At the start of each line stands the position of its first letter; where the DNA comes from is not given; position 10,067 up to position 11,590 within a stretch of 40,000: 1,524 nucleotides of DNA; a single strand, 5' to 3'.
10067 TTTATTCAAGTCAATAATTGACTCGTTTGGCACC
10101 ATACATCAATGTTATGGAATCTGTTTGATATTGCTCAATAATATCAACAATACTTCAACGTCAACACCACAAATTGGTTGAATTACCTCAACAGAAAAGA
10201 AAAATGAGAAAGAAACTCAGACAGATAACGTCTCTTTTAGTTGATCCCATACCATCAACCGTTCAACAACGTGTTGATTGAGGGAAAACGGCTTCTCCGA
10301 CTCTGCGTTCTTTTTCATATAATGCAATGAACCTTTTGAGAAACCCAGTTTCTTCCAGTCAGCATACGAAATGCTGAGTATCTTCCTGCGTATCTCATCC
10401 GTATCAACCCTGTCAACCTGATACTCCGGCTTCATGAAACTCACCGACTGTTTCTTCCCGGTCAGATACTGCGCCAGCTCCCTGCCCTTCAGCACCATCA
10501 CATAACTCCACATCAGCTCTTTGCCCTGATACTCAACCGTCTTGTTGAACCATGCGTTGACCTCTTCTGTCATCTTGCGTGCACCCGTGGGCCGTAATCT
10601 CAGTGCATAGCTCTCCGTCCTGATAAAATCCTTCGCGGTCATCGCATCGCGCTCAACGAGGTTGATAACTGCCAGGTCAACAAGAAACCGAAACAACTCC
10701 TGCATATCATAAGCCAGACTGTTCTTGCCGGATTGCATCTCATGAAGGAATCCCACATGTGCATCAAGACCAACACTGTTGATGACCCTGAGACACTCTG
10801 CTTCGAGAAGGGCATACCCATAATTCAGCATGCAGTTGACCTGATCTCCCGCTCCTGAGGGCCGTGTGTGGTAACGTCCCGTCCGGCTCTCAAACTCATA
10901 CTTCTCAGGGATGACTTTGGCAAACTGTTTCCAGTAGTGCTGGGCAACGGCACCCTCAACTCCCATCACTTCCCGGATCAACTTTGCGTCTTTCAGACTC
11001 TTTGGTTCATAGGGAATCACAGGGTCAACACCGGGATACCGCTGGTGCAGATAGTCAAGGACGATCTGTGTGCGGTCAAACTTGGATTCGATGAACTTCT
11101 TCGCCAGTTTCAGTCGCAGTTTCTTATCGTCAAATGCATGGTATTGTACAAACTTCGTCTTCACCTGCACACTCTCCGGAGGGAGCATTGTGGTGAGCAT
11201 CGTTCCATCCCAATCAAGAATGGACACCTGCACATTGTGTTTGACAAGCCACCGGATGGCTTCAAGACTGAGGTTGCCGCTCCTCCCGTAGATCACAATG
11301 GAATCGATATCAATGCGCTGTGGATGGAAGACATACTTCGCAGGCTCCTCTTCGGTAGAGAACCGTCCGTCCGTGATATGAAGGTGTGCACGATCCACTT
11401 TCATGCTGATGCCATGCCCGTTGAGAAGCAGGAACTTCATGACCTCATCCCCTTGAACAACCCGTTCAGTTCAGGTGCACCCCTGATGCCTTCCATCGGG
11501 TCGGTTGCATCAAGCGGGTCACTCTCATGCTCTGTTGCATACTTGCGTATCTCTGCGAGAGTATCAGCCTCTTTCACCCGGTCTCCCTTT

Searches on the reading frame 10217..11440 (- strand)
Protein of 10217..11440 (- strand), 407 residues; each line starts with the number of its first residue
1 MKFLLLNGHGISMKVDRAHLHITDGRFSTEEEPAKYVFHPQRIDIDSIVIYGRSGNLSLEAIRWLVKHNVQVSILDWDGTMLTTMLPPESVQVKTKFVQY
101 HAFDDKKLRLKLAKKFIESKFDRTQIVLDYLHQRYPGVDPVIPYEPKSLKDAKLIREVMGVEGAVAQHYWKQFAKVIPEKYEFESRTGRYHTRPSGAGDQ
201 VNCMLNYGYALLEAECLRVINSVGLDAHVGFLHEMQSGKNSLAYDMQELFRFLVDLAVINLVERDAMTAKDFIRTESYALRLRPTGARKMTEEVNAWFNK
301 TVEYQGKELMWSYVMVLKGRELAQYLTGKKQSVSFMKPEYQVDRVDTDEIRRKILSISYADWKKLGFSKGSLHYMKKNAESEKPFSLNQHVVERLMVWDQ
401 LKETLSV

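Call 3: search_protein_families(library=pfam, proteins=[window:10217-11440:-], max_evalue=0.01)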
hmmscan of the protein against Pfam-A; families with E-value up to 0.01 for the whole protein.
window:10217-11440:- (407 aa): 1 family
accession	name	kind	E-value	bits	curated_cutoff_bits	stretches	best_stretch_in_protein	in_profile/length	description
PF01867.21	Cas_Cas1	-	2e-65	221.2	22.3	1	17-295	7-282/283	CRISPR associated protein Cas1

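Call 19: find_encoding_contigs(protein=window:10217-11440:-, flank=10000, max_places=6)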
Protein window:10217-11440:- (407 aa): no gene with exactly this product is on record in the collection.

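Call 21: find_homologous_proteins(query=window:10217-11440:-, max_evalue=1e-20)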
Query window:10217-11440:- (407 aa): 366 proteins with E <= 1e-20 among 3474 candidates; the best 120 are listed.
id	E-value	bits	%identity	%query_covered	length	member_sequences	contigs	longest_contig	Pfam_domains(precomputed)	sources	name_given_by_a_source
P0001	6.2e-274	926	100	100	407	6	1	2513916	PF01867.22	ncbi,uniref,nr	ncbi:CRISPR-associated endonuclease Cas1 [Methanogenium sp. S4BF]|uniref:CRISPR-associated endonucle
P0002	8.3e-231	784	86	98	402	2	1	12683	PF01867.22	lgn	-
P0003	3.5e-192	657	69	99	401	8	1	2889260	PF01867.22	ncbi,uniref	ncbi:CRISPR-associated endonuclease Cas1 [Methanolobus sp. WCC5]|uniref:CRISPR-associated endonuclea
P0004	8.5e-189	646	69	98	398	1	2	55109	PF01867.22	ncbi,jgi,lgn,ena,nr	ncbi:MAG TPA: CRISPR-associated endonuclease Cas1 [Methanoculleus sp.]|nr:CRISPR-associated endonucl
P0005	7.0e-188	643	86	81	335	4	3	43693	PF01867.22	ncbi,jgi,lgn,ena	jgi:CRISPR-associated protein Cas1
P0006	6.1e-186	636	68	99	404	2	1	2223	PF01867.22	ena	-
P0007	6.6e-186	636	67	98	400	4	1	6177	PF01867.22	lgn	-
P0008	2.0e-185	635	68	99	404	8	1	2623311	PF01867.22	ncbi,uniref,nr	ncbi:CRISPR-associated endonuclease Cas1 [Methanolobus mangrovi]|uniref:CRISPR-associated endonuclea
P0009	2.1e-185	635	68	99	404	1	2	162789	PF01867.22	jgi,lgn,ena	-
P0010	9.8e-185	632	68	99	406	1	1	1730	PF01867.22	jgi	-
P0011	1.2e-184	632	67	98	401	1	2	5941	PF01867.22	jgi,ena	jgi:CRISPR-associated protein Cas1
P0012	1.3e-184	632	68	98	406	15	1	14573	PF01867.22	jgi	-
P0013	1.4e-184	632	68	99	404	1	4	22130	PF01867.22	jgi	jgi:CRISPR-associated protein Cas1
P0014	2.9e-184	631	69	97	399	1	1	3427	PF01867.22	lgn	-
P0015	3.9e-183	627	66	99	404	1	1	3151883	PF01867.22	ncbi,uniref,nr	ncbi:CRISPR-associated protein, Cas1 family [Methanolobus tindarius DSM 2278]|uniref:CRISPR-associat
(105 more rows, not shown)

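Call 22: find_encoding_contigs(protein=P0001, flank=10000, max_places=4)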
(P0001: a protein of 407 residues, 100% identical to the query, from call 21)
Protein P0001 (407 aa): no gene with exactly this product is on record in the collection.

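Call 23: find_encoding_contigs(protein=P0002, flank=10000, max_places=4)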
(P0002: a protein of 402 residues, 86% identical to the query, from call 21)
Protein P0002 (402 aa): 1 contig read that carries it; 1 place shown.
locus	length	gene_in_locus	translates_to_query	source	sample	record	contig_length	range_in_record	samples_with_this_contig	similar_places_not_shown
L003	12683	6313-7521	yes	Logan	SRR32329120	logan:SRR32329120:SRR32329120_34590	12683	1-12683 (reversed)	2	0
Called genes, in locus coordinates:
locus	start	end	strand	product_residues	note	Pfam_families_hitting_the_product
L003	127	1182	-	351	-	-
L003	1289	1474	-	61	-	-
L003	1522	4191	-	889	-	PF03175:DNA_pol_B_2, PF00136:DNA_pol_B (faint)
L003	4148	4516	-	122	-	-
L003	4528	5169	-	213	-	-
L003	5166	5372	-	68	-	-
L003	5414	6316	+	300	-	-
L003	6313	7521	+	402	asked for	PF01867:Cas_Cas1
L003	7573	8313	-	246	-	-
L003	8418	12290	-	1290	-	-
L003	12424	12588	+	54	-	-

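Call 24: find_encoding_contigs(protein=P0005, flank=10000, max_places=4)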
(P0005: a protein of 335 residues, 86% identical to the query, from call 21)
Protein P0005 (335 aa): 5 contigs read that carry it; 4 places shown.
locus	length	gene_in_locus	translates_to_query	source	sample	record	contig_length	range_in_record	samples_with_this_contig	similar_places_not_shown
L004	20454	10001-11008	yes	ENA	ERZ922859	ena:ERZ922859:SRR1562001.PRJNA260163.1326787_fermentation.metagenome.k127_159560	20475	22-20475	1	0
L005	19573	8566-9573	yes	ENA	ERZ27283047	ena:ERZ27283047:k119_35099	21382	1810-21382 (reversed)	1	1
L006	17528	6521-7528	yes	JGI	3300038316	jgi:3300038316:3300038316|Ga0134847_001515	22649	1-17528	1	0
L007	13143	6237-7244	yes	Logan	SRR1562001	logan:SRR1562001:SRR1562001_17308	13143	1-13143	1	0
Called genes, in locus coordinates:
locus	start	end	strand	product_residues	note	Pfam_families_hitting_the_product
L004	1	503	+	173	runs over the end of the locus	?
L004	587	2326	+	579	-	PF09843:DUF2070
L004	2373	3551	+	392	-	PF00155:Aminotran_1_2, PF12897:Asp_aminotransf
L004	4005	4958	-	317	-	-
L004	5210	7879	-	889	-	PF03175:DNA_pol_B_2, PF00136:DNA_pol_B (faint)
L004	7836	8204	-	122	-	-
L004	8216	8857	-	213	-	-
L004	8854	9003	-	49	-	-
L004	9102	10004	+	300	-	-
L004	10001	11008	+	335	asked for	PF01867:Cas_Cas1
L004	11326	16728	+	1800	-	PF25199:nSTAND_NTPase5 (faint)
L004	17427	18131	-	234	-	PF13749:HATPase_c_4, PF21247:Fic-like_C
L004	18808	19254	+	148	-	PF13026:DUF3887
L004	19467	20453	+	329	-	?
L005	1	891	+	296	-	?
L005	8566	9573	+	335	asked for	PF01867:Cas_Cas1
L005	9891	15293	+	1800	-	PF25199:nSTAND_NTPase5 (faint)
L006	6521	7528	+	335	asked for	PF01867:Cas_Cas1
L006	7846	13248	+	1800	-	PF25199:nSTAND_NTPase5 (faint)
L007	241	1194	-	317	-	-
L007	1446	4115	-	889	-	PF03175:DNA_pol_B_2, PF00136:DNA_pol_B (faint)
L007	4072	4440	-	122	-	-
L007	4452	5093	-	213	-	-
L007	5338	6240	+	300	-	-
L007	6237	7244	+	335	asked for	PF01867:Cas_Cas1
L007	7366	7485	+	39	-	-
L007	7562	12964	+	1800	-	PF25199:nSTAND_NTPase5 (faint)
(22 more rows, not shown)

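Call 34: list_cluster_members(proteins=[P0001, P0121, P0122, P0123])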
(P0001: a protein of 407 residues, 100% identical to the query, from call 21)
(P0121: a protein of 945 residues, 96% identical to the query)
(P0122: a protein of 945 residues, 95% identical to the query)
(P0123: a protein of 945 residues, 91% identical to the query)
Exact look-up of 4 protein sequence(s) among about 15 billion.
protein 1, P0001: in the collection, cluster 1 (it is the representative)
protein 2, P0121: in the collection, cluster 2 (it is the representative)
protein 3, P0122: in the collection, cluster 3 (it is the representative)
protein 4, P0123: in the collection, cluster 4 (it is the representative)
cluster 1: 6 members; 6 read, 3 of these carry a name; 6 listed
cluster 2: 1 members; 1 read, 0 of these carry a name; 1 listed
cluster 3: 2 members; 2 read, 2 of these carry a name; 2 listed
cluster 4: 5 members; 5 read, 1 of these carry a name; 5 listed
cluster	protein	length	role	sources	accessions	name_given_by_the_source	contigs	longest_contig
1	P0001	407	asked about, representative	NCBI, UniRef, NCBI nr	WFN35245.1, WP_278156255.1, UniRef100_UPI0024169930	CRISPR-associated endonuclease Cas1 [Methanogenium sp. S4BF] | CRISPR-associated endonuclease Cas1 n=1 Tax=Methanogenium sp. S4BF TaxID=1789226 ...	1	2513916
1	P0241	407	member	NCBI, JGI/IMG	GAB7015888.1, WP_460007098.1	CRISPR-associated endonuclease Cas1 [Methanogenium cariaci] | CRISP-associated protein Cas1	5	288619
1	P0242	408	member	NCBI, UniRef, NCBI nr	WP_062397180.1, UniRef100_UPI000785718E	CRISPR-associated endonuclease Cas1 [Methanogenium cariaci] | CRISPR-associated endonuclease Cas1 n=1 Tax=Methanogenium cariaci TaxID=2197 ...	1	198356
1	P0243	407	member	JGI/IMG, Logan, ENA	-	-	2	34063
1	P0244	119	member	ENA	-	-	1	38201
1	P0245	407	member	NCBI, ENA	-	-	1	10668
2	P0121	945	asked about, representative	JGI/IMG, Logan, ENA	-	-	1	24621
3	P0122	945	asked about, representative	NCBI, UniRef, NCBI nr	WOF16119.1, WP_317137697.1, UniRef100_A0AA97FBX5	DEAD/DEAH box helicase [Methanoplanus sp. FWC-SCC4] | DEAD/DEAH box helicase n=1 Tax=Methanochimaera problematica TaxID=2609417 ... | DEAD/DEAH box helicase family protein [Methanoplanus sp. FWC-SCC4]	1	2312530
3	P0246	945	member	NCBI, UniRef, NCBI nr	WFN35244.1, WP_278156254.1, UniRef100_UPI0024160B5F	DEAD/DEAH box helicase family protein [Methanogenium sp. S4BF] | type I restriction endonuclease subunit R n=1 Tax=Methanogenium sp. S4BF TaxID=1789226 ...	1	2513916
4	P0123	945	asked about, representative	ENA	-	-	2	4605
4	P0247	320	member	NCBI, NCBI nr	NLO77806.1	MAG: type I restriction endonuclease subunit R, partial [Methanomicrobiales archaeon] | type I restriction endonuclease subunit R [Methanomicrobiales archaeon]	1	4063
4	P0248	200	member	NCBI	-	-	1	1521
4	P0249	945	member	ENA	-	-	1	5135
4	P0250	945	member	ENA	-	-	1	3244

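Call 35: find_encoding_contigs(protein=P0246, flank=10000, max_places=3)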
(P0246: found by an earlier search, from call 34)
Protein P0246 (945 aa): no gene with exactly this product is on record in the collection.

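Call 40: search_protein_families(library=pfam, proteins=[L003:7573-8313:-, L003:8418-12290:-, L004:11326-16728:+], max_evalue=0.01)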
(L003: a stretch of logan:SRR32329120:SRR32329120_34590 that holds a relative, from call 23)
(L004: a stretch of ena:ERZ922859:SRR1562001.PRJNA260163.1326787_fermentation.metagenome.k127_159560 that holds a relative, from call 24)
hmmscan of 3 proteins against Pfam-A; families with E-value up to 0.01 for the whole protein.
L003:7573-8313:- (246 aa): 0 families

L003:8418-12290:- (1290 aa): 0 families

L004:11326-16728:+ (1800 aa): 7 families
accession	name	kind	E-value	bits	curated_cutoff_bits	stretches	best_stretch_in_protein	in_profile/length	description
PF25199.1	nSTAND_NTPase5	-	6.4e-06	26.5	34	1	304-427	35-140/145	Novel STAND NTPase 5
PF24883.2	NPHP3_N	-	0.00017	22.3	24.8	0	359-419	106-163/164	Nephrocystin 3, N-terminal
PF13191.12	AAA_16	-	0.00087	20.3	32.6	0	298-350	5-62/167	AAA ATPase domain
PF05729.18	NACHT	-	0.0019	18.5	26.7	0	312-462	2-163/167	NACHT domain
PF00004.35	AAA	-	0.0051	17.7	21.2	0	313-392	1-73/131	ATPase family associated with various cellular activities (AAA)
PF20720.3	nSTAND3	-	0.0055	16.8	27.2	0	309-458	16-148/155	Novel STAND NTPase 3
PF05763.18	DUF835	-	0.009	16.2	33.1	0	361-427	63-127/136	Protein of unknown function (DUF835)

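Call 50: find_related_loci(query=A2, collection=metagenome_contigs, flank=10000)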
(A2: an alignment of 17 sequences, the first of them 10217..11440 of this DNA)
Query A2 (407 aa) in metagenome_contigs; peptide patterns used: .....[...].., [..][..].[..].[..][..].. (x = any residue, [..] = any of these).
311 stretches matched a pattern; 202 encode a relative of the query (tblastn E <= 1e-3); the best 80 are kept; 80 distinct loci.
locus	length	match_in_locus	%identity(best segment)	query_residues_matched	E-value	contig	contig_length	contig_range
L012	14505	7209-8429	95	1-407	0e+0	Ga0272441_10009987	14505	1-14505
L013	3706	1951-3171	95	1-407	0e+0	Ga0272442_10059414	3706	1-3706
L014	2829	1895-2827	96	1-311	0e+0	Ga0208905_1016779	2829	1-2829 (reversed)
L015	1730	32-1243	68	1-404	0e+0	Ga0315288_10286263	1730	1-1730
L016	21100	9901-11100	68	1-401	0e+0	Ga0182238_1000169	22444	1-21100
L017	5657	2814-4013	68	1-400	0e+0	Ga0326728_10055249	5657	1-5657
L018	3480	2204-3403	67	1-400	0e+0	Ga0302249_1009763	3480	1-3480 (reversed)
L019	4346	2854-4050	67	1-399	0e+0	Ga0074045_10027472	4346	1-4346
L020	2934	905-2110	67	1-402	0e+0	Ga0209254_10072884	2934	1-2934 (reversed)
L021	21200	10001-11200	66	1-400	0e+0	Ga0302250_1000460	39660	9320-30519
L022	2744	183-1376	67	1-398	0e+0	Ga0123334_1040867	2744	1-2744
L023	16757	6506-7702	66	1-401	0e+0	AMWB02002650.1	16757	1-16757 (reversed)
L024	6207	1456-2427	84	78-401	0e+0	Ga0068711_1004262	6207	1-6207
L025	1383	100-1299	66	1-401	0e+0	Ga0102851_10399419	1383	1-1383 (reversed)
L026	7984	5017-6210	66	1-398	0e+0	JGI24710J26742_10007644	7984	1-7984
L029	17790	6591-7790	64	1-401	0e+0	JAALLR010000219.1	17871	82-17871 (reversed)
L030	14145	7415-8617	65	1-401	0e+0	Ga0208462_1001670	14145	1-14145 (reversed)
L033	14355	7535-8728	65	1-398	0e+0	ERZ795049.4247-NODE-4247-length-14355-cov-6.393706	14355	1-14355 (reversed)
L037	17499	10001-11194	66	1-398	0e+0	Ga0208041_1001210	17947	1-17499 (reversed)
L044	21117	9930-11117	62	1-398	1e-177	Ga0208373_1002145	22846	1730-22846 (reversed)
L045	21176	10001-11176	65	9-401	2e-176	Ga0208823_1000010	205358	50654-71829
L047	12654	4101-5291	62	1-398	6e-176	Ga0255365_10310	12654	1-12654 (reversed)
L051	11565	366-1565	65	1-401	5e-174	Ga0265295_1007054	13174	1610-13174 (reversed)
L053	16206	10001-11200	63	1-401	5e-174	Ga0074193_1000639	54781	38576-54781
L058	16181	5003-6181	59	1-395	7e-167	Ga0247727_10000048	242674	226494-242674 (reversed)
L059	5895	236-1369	62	1-379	1e-168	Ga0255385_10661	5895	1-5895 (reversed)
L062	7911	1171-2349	59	1-396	2e-164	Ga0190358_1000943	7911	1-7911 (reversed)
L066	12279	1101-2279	59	1-395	1e-162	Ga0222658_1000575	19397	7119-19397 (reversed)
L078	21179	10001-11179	58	1-395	5e-156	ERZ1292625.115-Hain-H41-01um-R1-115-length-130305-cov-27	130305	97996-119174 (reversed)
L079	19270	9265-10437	59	3-395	2e-156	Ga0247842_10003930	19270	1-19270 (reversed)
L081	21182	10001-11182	56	1-396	1e-155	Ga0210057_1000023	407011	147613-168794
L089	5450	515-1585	60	43-401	5e-154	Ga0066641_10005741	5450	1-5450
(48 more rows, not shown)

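Call 61: search_protein_families(library=padloc, proteins=[L003:7573-8313:-, L003:8418-12290:-, L004:11326-16728:+, L012:8847-9362:+, L012:9403-10179:+, L012:10293-13970:-], max_evalue=0.001)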
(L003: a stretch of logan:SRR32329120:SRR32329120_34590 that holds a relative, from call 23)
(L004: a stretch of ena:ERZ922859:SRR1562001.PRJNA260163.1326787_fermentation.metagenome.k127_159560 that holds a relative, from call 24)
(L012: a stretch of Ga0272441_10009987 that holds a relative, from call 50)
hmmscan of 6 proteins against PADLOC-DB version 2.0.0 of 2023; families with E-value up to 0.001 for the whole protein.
L003:7573-8313:- (246 aa): 0 families

L003:8418-12290:- (1290 aa): 2 families
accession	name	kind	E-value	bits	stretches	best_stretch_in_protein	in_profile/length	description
PDLC03991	PD-Lambda-4_A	-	2.1e-75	252.3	1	11-1286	3-1280/1283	-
PDLC03990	PD-Lambda-4_A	-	8.3e-20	68.4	1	354-724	1-368/943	-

L004:11326-16728:+ (1800 aa): 3 families
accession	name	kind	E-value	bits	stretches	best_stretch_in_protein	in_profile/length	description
PDLC02169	Avs4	-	6.7e-24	81.3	2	272-586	166-465/1570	-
PDLC04702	PDC-M54A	-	5.1e-23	78.6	1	16-590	19-613/1621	-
PDLC02372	Nhi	-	0.00045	17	0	304-418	193-294/470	-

L012:8847-9362:+ (171 aa): 0 families

L012:9403-10179:+ (258 aa): 0 families

L012:10293-13970:- (1225 aa): 6 families
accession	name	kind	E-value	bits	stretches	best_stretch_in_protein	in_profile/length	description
PDLC04166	Dsr1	-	0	1386.1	1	4-1223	1-1223/1227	-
PDLC03856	LmuA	-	8.3e-20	69.3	1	19-282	8-260/433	-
PDLC00407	ThsA1|ThsA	-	3.1e-19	66.9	1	18-246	12-223/478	STALD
PDLC00409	ThsA1|ThsA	-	1.4e-16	58.6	1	19-246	14-224/242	STALD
PDLC04167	Dsr1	-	6.1e-12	42.1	1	12-292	7-287/1248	-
PDLC02183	Dsr1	-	5.2e-06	22.5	0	871-1015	935-1078/1275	-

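Call 62: search_protein_families(library=pfam, proteins=[L012:8847-9362:+, L012:9403-10179:+, L012:10293-13970:-, L012:970-2310:-], max_evalue=0.01)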
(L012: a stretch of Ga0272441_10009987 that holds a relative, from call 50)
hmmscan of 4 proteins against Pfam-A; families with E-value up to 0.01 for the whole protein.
L012:8847-9362:+ (171 aa): 0 families

L012:9403-10179:+ (258 aa): 1 family
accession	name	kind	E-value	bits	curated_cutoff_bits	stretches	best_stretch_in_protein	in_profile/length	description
PF06645.18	SPC12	-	0.0093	16.5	23.6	1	93-150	11-67/71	Microsomal signal peptidase 12 kDa subunit (SPC12)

L012:10293-13970:- (1225 aa): 1 family
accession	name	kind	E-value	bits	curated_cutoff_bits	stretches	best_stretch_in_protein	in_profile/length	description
PF13289.12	SIR2_2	-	2.4e-21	76.8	24.5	1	134-270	2-140/141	SIR2-like domain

L012:970-2310:- (446 aa): 4 families
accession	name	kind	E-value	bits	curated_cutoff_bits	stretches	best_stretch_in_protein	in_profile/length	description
PF00503.26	G-alpha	-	0.00052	19.7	48.8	1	56-194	22-153/333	G-protein alpha subunit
PF24389.1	ORC-CDC6-like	-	0.00081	18.7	27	1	56-111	33-88/571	ORC-CDC6-like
PF24883.2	NPHP3_N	-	0.0021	18.7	24.8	1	54-205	21-149/164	Nephrocystin 3, N-terminal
PF20720.3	nSTAND3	-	0.0096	16.1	27.2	0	56-81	18-43/155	Novel STAND NTPase 3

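Call 68: search_protein_families(library=padloc, proteins=[L016:11354-15052:-, L021:11308-14319:+, L021:14388-16001:+, L024:3390-5948:-, L029:8174-10696:-, L030:8763-11738:-, L033:8892-11582:-, L033:11579-13849:-, L037:12422-15484:+, L037:15462-17210:+], max_evalue=0.00001)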
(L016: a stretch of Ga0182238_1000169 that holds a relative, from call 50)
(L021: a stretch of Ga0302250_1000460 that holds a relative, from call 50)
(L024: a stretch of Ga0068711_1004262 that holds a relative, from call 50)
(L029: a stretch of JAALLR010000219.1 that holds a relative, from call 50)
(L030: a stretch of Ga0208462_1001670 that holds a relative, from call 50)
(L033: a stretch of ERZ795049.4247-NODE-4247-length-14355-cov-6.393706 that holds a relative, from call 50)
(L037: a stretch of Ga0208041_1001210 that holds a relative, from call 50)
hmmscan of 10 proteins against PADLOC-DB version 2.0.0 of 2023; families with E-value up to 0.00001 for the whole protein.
L016:11354-15052:- (1232 aa): 0 families

L021:11308-14319:+ (1003 aa): 54 families (the best 25 are shown)
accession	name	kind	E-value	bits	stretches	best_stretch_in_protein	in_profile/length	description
PDLC03604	REase_MTase_IIG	-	1e-187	624.3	3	17-441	10-421/1011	Type IIG restriction enzyme-methyltransferase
PDLC03348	MTase_II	-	4.6e-40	135.8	2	600-962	341-685/727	Type II methyltransferase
PDLC03612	REase_MTase_IIG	-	1.3e-37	127.6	3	588-708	785-913/1247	Type IIG restriction enzyme-methyltransferase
PDLC03609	REase_MTase_IIG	-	5.7e-37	125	2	508-760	483-706/1066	Type IIG restriction enzyme-methyltransferase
PDLC03629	REase_MTase_IIG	-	9.2e-29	97.9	1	502-676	479-652/1182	Type IIG restriction enzyme-methyltransferase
PDLC02643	DrmMI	-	5.2e-26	88.8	2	546-672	810-941/1347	DrmMI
PDLC03335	MTase_II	-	7e-25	85.7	2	511-724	137-318/607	Type II methyltransferase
PDLC03250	MTase_II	-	9e-23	78.9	2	366-432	152-214/775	Type II methyltransferase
PDLC02521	PglX|PglXI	-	2.7e-22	76.6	1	605-789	481-663/1174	PglX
PDLC03628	REase_MTase_IIG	-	4.8e-21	72.6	2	588-681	732-822/1100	Type IIG restriction enzyme-methyltransferase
PDLC03596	REase_MTase_IIG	-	4.4e-20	69.3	2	591-705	696-815/1148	Type IIG restriction enzyme-methyltransferase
PDLC02529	PglX|PglXI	-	6.7e-19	65.1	2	368-432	190-251/1189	PglX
PDLC03356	MTase_II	-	1.2e-18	65.2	1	594-721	191-313/545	Type II methyltransferase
PDLC02638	DrmMI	-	6.4e-18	62.3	1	586-657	851-928/935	DrmMI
PDLC03600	REase_MTase_IIG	-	5.4e-17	59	1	605-789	496-677/1205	Type IIG restriction enzyme-methyltransferase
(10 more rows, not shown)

L021:14388-16001:+ (537 aa): 2 families
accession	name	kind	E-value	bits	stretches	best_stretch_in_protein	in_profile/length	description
PDLC00973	Cas9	-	2.5e-06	24.3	1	23-76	601-656/830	CRISPR subtype II RNA-guided endonuclease Cas9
PDLC01256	Cas9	-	5.4e-06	23.5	0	21-76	506-560/711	"CAS-II-A,CAS-II-B,CAS-II-C; effector__SPE"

L024:3390-5948:- (852 aa): 0 families

L029:8174-10696:- (840 aa): 1 family
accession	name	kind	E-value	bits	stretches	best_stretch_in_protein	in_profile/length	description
PDLC04647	PDC-M43B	-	7.3e-09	33.1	1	723-821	221-319/347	-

L030:8763-11738:- (991 aa): 59 families (the best 25 are shown)
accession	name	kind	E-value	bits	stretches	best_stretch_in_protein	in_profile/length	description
PDLC03604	REase_MTase_IIG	-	2.9e-180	599.6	2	9-790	8-721/1011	Type IIG restriction enzyme-methyltransferase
PDLC03612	REase_MTase_IIG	-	3.3e-41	139.5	3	572-692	777-904/1247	Type IIG restriction enzyme-methyltransferase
PDLC03609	REase_MTase_IIG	-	1.6e-38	130.2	2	498-682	484-641/1066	Type IIG restriction enzyme-methyltransferase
PDLC03348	MTase_II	-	1.3e-37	127.7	2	593-984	342-705/727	Type II methyltransferase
PDLC03629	REase_MTase_IIG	-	2.2e-35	119.8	1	487-684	477-668/1182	Type IIG restriction enzyme-methyltransferase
PDLC03335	MTase_II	-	1.6e-29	101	2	593-774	191-372/607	Type II methyltransferase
PDLC03596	REase_MTase_IIG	-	2.8e-25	86.6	1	583-700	696-818/1148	Type IIG restriction enzyme-methyltransferase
PDLC02643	DrmMI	-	9.7e-24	81.3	2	575-719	845-996/1347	DrmMI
PDLC02521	PglX|PglXI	-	1.8e-22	77.2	1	597-762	481-647/1174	PglX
PDLC03250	MTase_II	-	4.8e-20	69.8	2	497-683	256-428/775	Type II methyltransferase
PDLC02529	PglX|PglXI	-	2e-19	66.9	2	493-629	262-389/1189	PglX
PDLC03628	REase_MTase_IIG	-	9.2e-19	65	2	579-673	731-822/1100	Type IIG restriction enzyme-methyltransferase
PDLC03630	REase_MTase_IIG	-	1.5e-18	64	2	361-422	364-429/1100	Type IIG restriction enzyme-methyltransferase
PDLC03613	REase_MTase_IIG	-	6.8e-18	61.7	0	357-417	458-515/1250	Type IIG restriction enzyme-methyltransferase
PDLC02527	PglX|PglXI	-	3.1e-17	59.6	1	575-678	533-633/1332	PglX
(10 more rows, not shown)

L033:8892-11582:- (896 aa): 2 families
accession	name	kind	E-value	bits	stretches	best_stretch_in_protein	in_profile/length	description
PDLC03648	REase_III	-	7.2e-19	65.4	1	287-549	131-376/871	Type III restriction enzyme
PDLC03647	REase_III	-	2.9e-08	30.3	1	473-556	498-585/989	Type III restriction enzyme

L033:11579-13849:- (756 aa): 46 families (the best 25 are shown)
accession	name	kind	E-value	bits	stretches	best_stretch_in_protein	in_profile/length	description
PDLC03633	MTase_III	-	9.5e-119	395.8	2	42-266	20-244/616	Type III methyltransferase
PDLC03354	MTase_II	-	2.6e-79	265.2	1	41-451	24-400/425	Type II methyltransferase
PDLC03638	MTase_III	-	1.3e-52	177.2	1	71-435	363-681/816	Type III methyltransferase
PDLC03339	MTase_II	-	5.4e-48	161.7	2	343-436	184-276/399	Type II methyltransferase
PDLC03644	MTase_III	-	4e-46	155.9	1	94-434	37-396/542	Type III methyltransferase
PDLC03636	MTase_III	-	2.2e-45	153.5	3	366-432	340-406/575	Type III methyltransferase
PDLC03635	MTase_III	-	3.9e-39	132.9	2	95-276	218-374/708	Type III methyltransferase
PDLC03634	MTase_III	-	6e-39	132.4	1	71-403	70-422/621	Type III methyltransferase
PDLC03300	MTase_II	-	7.2e-38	128.3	2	346-432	192-277/302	Type II methyltransferase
PDLC03632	MTase_III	-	9e-34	114.7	2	93-256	160-322/983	Type III methyltransferase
PDLC03641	MTase_III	-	4.5e-33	112.7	1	96-410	105-431/657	Type III methyltransferase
PDLC03371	MTase_II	-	8.4e-31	105.4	1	122-437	27-258/260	Type II methyltransferase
PDLC03299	MTase_II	-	8.9e-29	98.9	1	343-440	170-265/296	Type II methyltransferase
PDLC03238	MTase_II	-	1.2e-20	71.9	1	346-438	281-372/428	Type II methyltransferase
PDLC03637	MTase_III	-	9.7e-20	68.7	1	119-404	138-432/513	Type III methyltransferase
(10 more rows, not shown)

L037:12422-15484:+ (1020 aa): 1 family
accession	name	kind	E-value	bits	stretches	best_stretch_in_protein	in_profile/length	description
PDLC03419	REase_II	-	4.5e-09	33.2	1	29-148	12-124/695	Type II restriction enzyme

L037:15462-17210:+ (582 aa): 0 families
